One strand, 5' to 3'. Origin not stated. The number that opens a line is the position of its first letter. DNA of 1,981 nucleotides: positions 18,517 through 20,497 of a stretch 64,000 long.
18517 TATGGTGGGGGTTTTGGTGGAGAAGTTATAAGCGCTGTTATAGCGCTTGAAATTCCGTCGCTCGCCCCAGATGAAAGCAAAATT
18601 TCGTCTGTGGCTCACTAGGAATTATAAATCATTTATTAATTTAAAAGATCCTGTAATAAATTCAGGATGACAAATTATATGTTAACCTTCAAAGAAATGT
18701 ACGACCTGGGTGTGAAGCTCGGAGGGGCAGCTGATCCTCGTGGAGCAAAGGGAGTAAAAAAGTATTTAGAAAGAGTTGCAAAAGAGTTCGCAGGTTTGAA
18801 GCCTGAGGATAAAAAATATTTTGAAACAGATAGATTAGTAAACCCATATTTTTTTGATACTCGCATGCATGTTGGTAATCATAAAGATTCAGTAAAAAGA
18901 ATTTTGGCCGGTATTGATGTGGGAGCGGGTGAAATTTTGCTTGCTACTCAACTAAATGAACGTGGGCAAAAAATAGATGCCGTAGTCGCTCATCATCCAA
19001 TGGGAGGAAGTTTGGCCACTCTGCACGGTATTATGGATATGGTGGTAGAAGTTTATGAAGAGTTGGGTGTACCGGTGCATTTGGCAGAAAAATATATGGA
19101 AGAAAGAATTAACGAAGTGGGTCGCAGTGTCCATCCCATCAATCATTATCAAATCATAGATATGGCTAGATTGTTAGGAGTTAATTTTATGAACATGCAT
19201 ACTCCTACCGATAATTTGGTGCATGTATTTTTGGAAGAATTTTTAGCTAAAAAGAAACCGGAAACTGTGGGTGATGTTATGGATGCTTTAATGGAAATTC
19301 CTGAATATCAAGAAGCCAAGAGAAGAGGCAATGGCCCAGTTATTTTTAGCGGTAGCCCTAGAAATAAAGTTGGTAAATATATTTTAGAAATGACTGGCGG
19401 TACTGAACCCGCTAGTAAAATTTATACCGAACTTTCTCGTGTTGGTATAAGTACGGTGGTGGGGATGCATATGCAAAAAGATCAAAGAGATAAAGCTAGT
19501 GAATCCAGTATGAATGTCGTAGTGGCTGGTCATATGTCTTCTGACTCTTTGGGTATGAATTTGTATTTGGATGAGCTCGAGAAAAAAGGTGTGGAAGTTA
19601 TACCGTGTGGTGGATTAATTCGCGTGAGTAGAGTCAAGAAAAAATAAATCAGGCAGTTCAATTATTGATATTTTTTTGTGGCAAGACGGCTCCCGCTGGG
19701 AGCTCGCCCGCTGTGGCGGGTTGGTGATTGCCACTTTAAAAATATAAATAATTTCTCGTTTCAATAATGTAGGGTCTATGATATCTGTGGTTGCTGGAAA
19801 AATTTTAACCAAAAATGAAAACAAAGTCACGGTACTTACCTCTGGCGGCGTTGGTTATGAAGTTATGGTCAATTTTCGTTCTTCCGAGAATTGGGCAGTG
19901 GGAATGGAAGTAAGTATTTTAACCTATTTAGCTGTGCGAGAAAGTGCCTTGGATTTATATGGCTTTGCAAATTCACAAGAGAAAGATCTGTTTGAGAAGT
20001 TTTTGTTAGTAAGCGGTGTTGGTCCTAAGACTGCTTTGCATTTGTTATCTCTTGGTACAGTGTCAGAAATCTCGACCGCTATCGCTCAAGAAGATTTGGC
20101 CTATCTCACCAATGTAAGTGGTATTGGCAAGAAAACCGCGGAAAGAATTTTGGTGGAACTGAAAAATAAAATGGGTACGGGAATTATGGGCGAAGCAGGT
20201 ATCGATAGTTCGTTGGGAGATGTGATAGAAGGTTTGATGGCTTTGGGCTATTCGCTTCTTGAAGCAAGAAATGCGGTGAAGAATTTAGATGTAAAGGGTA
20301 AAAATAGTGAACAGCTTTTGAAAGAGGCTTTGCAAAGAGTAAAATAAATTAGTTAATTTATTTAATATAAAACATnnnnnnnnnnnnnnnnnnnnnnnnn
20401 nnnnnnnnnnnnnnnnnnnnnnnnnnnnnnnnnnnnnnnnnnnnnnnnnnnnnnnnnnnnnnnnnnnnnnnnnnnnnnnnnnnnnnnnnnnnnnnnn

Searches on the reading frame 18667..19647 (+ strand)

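Call 8: search_protein_families(library=pfam, proteins=[window:18667-19647:+], max_evalue=0.01)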
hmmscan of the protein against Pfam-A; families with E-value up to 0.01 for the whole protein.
window:18667-19647:+ (326 aa): 1 family
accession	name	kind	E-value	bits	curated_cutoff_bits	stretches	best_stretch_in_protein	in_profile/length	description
PF01784.24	DUF34_NIF3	-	0.00029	21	23.4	0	249-307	180-238/256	Duf34/NIF3 (NGG1p interacting factor 3)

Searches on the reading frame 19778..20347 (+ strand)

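Call 8: search_protein_families(library=pfam, proteins=[window:19778-20347:+], max_evalue=0.01)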
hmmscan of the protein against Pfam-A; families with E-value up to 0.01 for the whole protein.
window:19778-20347:+ (189 aa): 7 families
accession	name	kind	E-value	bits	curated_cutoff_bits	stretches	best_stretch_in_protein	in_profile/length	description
PF14520.12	HHH_5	-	3.7e-15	56.6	27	1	72-129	1-56/57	Helix-hairpin-helix domain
PF01330.27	RuvA_N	-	4.4e-14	52.8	23.6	1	1-62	1-61/61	RuvA N terminal domain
PF07499.19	RuvA_C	-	4.5e-10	40.3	24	1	146-187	3-45/47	RuvA, C-terminal domain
PF00633.29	HHH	-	7.4e-08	32.3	24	1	110-125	13-28/30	Helix-hairpin-helix motif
PF10391.15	DNA_pol_lambd_f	-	0.0001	22.5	29.8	0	74-93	2-21/51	Fingers domain of DNA polymerase lambda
PF21176.3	RecR_HhH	-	0.00028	21.1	27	0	111-125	9-23/45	RecR, helix-hairpin-helix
PF01367.25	5_3_exonuc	-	0.0018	19.1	40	0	78-103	23-49/97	5'-3' exonuclease, C-terminal SAM fold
